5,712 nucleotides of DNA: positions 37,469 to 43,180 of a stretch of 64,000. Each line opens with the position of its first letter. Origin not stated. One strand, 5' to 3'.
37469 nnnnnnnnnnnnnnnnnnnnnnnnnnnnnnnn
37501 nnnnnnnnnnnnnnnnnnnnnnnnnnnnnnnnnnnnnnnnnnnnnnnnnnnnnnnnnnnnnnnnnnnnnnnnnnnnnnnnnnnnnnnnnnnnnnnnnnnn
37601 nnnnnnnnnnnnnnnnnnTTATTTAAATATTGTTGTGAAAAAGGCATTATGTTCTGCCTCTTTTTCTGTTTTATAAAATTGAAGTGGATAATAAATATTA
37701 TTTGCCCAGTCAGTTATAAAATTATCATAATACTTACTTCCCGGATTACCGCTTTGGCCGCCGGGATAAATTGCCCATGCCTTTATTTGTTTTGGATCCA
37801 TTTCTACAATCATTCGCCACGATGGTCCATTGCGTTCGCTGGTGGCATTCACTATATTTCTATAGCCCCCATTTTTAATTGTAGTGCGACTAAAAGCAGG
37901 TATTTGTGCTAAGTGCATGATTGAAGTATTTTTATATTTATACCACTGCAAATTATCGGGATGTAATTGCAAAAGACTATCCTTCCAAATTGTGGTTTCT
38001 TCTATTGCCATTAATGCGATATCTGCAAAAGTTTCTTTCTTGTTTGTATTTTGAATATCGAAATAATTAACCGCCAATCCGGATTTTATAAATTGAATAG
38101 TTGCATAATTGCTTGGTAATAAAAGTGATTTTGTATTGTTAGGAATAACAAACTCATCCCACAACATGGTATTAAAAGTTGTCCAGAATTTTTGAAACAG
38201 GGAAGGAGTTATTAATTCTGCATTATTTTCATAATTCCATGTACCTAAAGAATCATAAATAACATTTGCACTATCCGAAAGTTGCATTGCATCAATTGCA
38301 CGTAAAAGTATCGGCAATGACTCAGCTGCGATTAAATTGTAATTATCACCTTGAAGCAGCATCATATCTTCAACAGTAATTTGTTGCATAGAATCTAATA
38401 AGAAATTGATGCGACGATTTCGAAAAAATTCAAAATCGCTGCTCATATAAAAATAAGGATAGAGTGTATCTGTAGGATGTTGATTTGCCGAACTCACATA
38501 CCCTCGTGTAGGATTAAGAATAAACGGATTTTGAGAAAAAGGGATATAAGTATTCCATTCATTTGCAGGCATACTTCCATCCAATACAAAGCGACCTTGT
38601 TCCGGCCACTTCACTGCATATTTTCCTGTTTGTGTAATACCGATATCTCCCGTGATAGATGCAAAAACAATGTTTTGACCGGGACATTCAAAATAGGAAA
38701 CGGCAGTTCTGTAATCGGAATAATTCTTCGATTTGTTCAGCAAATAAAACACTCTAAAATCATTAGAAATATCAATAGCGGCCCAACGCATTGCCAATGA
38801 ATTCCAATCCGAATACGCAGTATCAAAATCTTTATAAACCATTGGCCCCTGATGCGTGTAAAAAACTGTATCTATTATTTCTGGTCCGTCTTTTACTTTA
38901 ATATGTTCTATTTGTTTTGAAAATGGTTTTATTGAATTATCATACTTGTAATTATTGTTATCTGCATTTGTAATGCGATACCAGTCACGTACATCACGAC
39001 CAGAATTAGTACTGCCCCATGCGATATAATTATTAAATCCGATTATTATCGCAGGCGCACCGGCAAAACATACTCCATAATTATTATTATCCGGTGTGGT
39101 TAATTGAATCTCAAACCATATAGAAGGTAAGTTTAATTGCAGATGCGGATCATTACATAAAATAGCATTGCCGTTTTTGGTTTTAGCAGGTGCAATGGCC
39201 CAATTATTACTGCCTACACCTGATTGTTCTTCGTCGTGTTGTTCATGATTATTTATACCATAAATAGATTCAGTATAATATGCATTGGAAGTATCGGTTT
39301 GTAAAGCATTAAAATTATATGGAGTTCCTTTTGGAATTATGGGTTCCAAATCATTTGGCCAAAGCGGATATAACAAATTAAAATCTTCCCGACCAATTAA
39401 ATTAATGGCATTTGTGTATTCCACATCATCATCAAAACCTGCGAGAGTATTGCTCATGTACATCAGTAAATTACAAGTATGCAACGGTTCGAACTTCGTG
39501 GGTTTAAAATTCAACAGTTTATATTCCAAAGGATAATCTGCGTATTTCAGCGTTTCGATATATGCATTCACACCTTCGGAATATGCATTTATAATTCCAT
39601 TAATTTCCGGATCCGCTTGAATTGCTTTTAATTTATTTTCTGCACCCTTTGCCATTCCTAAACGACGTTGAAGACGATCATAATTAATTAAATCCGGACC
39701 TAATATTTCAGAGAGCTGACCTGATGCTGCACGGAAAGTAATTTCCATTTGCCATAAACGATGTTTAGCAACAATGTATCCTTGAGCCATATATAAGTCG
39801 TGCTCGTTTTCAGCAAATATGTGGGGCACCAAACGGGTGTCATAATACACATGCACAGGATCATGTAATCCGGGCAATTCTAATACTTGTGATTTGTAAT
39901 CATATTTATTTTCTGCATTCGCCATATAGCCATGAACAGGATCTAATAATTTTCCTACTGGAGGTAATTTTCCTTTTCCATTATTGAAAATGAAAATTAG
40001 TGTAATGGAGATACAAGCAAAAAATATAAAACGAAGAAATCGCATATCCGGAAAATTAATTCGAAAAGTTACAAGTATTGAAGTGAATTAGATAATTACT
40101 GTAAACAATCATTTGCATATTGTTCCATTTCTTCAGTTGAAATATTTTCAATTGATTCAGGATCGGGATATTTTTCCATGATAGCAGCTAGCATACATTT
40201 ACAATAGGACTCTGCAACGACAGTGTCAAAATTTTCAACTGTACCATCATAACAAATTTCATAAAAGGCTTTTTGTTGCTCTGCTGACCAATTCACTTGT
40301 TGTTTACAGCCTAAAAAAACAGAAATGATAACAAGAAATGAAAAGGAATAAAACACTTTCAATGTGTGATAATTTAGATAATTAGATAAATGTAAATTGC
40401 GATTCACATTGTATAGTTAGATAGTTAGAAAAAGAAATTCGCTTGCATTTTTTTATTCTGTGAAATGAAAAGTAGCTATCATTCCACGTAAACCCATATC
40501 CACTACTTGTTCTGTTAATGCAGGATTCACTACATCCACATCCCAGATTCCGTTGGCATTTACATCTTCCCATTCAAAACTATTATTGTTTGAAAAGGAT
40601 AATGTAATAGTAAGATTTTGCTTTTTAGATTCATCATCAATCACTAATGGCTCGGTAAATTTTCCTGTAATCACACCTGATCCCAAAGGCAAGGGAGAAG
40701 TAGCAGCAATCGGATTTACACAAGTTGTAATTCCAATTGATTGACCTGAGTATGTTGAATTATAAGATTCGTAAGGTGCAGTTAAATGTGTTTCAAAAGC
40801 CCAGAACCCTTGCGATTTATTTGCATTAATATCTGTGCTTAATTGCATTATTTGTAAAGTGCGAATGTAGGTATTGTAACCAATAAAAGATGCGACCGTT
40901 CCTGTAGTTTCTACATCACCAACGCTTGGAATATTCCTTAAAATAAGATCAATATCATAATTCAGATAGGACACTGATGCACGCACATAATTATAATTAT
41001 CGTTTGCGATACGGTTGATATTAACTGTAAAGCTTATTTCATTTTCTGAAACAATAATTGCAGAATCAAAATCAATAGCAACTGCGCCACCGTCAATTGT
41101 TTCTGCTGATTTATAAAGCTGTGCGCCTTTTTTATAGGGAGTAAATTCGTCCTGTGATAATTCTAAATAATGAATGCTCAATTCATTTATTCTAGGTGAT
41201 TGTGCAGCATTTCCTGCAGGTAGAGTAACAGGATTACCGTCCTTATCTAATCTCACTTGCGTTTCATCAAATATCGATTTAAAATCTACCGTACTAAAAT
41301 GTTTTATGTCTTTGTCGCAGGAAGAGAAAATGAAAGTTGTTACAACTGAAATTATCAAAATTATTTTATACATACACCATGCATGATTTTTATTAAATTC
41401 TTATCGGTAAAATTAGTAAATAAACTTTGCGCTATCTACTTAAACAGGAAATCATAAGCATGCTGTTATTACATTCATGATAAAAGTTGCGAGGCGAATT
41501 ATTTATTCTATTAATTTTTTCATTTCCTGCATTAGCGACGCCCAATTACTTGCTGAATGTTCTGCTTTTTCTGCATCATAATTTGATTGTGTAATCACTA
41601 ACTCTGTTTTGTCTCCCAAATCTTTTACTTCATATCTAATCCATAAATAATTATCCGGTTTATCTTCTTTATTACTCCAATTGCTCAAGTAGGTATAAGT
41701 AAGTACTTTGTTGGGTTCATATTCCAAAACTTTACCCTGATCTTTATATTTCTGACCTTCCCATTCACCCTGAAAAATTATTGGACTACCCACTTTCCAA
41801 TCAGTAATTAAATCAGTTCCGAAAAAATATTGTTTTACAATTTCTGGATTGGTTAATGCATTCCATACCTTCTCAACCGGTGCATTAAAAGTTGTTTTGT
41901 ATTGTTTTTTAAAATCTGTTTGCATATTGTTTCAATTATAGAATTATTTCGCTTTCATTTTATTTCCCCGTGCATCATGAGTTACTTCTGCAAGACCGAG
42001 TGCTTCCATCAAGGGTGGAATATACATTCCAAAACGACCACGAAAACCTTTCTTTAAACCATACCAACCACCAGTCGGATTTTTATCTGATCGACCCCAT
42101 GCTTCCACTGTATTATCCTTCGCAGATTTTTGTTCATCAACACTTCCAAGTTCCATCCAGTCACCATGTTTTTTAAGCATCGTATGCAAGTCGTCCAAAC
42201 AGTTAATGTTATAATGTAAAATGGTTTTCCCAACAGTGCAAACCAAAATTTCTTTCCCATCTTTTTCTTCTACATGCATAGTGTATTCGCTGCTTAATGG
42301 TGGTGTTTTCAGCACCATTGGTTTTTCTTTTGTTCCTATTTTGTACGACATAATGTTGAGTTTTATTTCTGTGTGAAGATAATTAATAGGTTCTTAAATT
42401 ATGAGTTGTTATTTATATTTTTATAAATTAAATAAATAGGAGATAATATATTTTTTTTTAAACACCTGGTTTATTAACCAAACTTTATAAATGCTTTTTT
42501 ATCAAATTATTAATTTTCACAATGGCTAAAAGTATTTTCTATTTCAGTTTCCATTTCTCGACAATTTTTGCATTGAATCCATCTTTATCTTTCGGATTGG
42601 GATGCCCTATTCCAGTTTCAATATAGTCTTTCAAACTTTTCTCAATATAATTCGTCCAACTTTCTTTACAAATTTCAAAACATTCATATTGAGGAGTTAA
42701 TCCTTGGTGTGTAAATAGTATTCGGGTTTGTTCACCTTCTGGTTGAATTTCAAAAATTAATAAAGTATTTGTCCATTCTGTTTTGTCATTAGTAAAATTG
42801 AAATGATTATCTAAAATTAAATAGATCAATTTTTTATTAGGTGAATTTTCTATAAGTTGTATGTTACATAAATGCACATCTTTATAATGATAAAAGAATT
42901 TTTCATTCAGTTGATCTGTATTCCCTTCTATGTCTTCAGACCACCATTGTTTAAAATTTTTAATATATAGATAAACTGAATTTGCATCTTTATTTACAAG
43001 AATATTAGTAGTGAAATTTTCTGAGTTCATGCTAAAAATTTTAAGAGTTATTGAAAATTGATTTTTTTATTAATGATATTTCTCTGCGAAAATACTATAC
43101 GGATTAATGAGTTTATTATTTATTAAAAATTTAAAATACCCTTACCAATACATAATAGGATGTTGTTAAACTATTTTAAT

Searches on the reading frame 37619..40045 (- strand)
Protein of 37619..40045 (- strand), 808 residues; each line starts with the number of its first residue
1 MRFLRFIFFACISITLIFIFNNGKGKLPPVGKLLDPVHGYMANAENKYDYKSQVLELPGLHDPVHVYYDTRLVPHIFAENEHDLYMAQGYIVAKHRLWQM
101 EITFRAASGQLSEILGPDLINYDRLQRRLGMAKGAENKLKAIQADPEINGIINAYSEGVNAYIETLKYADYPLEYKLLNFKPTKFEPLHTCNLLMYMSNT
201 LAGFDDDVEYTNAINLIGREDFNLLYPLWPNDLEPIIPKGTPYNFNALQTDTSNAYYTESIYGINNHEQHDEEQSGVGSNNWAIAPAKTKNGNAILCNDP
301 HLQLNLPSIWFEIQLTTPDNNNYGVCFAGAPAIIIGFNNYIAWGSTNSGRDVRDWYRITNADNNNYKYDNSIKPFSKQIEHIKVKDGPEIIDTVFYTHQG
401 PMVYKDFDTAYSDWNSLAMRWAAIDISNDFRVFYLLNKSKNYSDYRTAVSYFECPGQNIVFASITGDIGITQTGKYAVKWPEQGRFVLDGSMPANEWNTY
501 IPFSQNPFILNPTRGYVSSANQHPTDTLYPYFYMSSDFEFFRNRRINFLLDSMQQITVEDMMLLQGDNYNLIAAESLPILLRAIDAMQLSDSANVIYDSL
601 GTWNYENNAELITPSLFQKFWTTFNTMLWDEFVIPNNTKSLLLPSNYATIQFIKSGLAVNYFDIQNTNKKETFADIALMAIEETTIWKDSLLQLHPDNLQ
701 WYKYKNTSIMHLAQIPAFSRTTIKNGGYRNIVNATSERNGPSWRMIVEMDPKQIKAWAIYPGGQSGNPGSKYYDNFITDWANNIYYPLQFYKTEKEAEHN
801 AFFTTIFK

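Call 80: search_protein_families(library=pfam, proteins=[window:37619-40045:-], max_evalue=0.001)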
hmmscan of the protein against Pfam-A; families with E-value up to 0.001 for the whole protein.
window:37619-40045:- (808 aa): 1 family
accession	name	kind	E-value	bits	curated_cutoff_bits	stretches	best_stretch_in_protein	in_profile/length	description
PF01804.23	Penicil_amidase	-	8.1e-187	623.7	21.3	1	63-795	1-673/675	Penicillin amidase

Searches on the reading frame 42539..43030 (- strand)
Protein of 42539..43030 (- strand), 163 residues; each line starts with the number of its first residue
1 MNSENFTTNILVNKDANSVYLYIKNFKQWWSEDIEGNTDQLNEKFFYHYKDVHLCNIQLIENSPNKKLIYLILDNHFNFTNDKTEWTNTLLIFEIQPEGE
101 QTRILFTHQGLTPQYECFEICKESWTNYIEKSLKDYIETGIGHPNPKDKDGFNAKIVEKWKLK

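Call 80: search_protein_families(library=pfam, proteins=[window:42539-43030:-], max_evalue=0.001)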
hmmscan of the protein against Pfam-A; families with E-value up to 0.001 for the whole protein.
window:42539-43030:- (163 aa): 1 family
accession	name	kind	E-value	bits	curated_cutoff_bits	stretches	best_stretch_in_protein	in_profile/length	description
PF08327.17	AHSA1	-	4.2e-06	27.4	22.1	1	25-138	16-125/125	Activator of Hsp90 ATPase homolog 1-like protein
